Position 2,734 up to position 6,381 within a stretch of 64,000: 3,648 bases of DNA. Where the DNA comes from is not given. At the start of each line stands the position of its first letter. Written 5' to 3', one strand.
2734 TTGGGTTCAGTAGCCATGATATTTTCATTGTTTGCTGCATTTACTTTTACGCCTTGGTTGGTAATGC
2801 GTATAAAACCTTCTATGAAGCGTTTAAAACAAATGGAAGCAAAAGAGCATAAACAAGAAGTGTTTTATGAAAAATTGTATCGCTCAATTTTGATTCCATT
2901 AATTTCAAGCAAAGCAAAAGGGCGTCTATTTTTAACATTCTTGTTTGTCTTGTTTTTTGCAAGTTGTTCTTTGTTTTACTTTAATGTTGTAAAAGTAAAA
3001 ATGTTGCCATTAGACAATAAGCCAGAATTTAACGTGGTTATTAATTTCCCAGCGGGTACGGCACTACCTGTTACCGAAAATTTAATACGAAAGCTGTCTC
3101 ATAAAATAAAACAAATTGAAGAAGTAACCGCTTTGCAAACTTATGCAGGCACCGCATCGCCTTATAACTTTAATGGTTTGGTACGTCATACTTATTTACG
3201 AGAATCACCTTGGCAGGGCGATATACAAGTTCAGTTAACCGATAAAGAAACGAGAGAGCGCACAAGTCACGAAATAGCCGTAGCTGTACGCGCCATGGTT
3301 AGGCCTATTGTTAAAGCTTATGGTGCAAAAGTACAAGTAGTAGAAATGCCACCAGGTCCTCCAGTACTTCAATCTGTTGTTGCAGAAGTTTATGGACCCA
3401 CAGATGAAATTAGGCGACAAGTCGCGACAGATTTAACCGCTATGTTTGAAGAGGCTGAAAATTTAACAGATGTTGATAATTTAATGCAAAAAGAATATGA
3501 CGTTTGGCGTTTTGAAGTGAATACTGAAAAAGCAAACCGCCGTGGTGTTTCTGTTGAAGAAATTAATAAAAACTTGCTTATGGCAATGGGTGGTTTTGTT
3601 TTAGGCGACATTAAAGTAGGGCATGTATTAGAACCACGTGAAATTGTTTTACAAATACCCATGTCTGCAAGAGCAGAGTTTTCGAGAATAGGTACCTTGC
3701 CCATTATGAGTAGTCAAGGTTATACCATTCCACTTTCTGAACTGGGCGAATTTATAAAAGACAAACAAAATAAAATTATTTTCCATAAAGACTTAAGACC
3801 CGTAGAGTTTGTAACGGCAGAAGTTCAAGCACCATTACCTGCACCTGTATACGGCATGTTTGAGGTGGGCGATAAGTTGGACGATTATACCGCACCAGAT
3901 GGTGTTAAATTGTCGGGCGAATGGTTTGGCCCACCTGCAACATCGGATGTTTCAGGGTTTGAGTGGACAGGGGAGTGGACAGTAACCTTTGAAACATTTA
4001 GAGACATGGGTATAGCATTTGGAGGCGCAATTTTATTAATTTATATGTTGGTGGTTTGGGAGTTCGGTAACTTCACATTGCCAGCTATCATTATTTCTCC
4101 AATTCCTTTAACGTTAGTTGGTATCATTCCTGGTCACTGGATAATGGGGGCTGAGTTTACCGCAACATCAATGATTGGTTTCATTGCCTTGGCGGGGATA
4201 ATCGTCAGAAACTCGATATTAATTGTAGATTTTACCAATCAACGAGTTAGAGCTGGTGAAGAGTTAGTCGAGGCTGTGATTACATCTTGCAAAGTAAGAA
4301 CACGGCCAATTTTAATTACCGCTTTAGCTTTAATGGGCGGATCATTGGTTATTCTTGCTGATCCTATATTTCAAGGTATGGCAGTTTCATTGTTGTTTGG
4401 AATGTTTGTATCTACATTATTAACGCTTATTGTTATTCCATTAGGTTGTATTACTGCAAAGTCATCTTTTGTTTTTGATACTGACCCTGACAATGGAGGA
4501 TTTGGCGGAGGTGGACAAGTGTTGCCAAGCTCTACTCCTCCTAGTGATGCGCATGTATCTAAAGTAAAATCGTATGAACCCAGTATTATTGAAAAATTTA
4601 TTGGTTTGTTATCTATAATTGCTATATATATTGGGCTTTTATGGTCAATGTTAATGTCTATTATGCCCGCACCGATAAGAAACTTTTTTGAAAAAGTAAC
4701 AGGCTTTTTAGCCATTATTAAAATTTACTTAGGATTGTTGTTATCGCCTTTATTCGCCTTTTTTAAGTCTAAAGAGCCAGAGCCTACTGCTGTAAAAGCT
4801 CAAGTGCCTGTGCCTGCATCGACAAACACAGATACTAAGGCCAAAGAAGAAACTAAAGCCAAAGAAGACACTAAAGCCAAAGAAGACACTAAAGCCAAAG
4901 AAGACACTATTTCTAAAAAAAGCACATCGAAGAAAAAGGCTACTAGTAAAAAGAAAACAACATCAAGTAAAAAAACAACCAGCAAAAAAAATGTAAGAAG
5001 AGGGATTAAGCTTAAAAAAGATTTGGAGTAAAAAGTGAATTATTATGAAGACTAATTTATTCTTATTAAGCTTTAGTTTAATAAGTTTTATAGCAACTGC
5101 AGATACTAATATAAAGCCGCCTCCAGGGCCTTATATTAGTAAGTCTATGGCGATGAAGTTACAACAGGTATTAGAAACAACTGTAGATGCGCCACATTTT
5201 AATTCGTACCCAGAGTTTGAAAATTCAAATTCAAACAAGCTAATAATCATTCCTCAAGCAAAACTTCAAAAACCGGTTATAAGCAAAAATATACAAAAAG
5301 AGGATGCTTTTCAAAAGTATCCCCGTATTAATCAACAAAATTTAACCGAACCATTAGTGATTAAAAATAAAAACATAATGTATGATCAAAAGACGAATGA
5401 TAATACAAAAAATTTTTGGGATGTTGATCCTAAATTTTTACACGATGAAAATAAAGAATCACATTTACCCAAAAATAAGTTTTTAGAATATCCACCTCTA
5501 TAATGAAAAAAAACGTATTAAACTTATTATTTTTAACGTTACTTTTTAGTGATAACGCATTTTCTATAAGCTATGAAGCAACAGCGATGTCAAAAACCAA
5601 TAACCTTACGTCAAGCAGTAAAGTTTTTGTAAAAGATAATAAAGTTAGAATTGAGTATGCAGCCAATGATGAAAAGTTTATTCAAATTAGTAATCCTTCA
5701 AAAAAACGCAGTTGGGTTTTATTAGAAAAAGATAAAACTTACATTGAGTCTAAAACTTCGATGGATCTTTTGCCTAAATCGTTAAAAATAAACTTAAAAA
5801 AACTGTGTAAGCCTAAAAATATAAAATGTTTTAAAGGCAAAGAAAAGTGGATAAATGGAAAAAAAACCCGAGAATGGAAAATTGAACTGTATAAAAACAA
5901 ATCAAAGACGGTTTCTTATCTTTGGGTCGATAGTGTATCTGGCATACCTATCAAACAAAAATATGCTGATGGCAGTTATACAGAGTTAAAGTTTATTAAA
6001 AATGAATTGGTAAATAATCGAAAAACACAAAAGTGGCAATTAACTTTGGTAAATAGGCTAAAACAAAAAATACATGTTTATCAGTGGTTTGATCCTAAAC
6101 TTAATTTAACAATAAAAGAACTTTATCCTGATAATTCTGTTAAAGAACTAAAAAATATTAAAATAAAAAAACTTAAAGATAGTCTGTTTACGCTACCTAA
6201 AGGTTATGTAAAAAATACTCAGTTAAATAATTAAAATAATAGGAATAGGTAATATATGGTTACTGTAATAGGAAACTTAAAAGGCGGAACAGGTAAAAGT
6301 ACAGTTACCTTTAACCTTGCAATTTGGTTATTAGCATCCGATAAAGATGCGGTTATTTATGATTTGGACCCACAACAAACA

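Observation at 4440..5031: RND transporter with ~200-aa C-terminal extension ending in a TKAKED x4 tandem repeat and a poly-Lys/Ser/Thr tail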

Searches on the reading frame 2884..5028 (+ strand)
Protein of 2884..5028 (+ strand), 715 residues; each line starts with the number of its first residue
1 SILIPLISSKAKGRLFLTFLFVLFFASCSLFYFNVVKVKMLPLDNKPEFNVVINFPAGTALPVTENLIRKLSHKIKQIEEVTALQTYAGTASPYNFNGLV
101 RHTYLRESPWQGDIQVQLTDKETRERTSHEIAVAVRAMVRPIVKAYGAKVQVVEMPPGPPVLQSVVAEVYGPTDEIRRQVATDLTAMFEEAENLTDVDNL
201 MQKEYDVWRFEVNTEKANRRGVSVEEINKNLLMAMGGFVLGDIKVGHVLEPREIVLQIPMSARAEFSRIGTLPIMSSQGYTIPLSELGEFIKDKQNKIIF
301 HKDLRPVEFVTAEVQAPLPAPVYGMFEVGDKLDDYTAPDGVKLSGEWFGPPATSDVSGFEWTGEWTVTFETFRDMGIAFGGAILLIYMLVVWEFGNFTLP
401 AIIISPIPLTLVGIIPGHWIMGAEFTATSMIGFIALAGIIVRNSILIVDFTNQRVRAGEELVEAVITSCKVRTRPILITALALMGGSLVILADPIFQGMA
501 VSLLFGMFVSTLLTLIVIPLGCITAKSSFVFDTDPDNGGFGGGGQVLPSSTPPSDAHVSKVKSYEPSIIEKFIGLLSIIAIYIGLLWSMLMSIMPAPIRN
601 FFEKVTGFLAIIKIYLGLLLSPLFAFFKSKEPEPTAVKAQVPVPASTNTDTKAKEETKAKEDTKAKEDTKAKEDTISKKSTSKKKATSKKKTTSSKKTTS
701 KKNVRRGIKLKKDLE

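Call 60: predict_structure(alignment_id=A3)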
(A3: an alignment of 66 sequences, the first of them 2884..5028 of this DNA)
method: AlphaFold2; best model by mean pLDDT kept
length: 715 residues; sequences in the alignment: 66
mean_pLDDT: 76.2   pTM: 0.58
mean pLDDT of the five models: 76.2, 74.6, 74.4, 74.4, 73.6
residues with pLDDT >= 90: 244; 70-90: 250; 50-70: 80; < 50: 141
segments of 3 or more residues with pLDDT < 50: 38-45, 93-109, 157-161, 537-563, 629-708, 713-715
pLDDT, mean of each block of 10 residues (from residue 1): 91 92 90 60 54 76 86 96 83 46 42 84 85 92 91 60 79 93 95 86 76 91 88 70 59 68 77 92 93 70 77 73 89 96 90 91 73 81 88 86 92 92 83 91 94 95 95 95 94 85 94 95 91 55 43 42 63 85 85 87 89 87 63 39 39 36 37 35 42 39 48 48
secondary structure, 60 per line:
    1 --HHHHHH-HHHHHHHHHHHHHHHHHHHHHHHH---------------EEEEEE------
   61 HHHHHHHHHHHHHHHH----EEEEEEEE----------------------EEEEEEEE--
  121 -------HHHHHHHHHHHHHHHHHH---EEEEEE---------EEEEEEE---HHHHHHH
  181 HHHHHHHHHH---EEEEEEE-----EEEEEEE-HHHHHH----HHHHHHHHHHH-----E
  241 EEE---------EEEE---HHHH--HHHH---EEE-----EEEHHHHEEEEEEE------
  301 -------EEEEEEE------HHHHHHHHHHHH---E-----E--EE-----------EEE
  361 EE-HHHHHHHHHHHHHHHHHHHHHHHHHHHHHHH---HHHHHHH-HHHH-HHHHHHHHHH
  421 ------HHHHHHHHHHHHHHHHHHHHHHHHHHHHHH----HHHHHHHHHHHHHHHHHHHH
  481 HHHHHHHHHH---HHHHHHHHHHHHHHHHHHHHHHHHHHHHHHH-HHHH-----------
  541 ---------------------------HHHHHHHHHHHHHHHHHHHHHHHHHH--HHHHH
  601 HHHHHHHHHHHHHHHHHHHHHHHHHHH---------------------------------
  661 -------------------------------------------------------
elements in order (helices of 4 or more, strands of 3 or more residues): H3-8 H10-33 E49-54 H61-76 E81-88 E111-118 H128-145 E149-154 E164-170 H174-190 E194-200 E206-212 H214-219 H224-234 E240-243 E253-256 H260-263 H266-269 E273-275 E281-283 H284-287 E288-294 E308-314 H321-332 E358-362 H364-394 H398-404 H406-409 H411-420 H427-456 H461-490 H494-524 H526-529 H568-593 H596-627

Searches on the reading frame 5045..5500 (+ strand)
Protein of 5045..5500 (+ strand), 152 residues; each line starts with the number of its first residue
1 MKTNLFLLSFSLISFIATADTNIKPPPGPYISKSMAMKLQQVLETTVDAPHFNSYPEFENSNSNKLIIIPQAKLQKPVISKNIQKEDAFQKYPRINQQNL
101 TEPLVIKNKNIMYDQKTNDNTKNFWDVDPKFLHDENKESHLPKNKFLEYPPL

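Call 4: search_protein_families(library=pfam, proteins=[window:5045-5500:+], max_evalue=0.01)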
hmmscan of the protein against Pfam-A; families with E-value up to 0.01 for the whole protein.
window:5045-5500:+ (152 aa): 0 families

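Call 5: search_protein_families(library=ncbifam, proteins=[window:5045-5500:+], max_evalue=0.01)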
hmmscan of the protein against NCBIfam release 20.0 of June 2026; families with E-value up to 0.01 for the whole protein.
window:5045-5500:+ (152 aa): 0 families

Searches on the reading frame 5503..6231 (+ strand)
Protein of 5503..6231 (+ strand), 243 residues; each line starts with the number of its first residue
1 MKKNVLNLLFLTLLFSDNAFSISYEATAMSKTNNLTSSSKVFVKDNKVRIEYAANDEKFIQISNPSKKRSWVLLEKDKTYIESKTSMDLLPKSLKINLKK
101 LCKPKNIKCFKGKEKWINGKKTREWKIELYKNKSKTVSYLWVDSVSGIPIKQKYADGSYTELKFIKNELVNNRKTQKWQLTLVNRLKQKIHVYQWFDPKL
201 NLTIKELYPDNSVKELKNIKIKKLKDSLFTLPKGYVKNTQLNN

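Call 4: search_protein_families(library=pfam, proteins=[window:5503-6231:+], max_evalue=0.01)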
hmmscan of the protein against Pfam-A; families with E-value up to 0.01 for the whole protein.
window:5503-6231:+ (243 aa): 1 family
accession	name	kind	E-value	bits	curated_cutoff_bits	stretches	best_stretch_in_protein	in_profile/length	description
PF14371.13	DUF4412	-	0.00028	21.2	21.6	0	212-235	168-191/191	Domain of unknown function (DUF4412)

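Call 5: search_protein_families(library=ncbifam, proteins=[window:5503-6231:+], max_evalue=0.01)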
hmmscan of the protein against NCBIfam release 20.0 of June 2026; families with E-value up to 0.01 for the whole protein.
window:5503-6231:+ (243 aa): 0 families
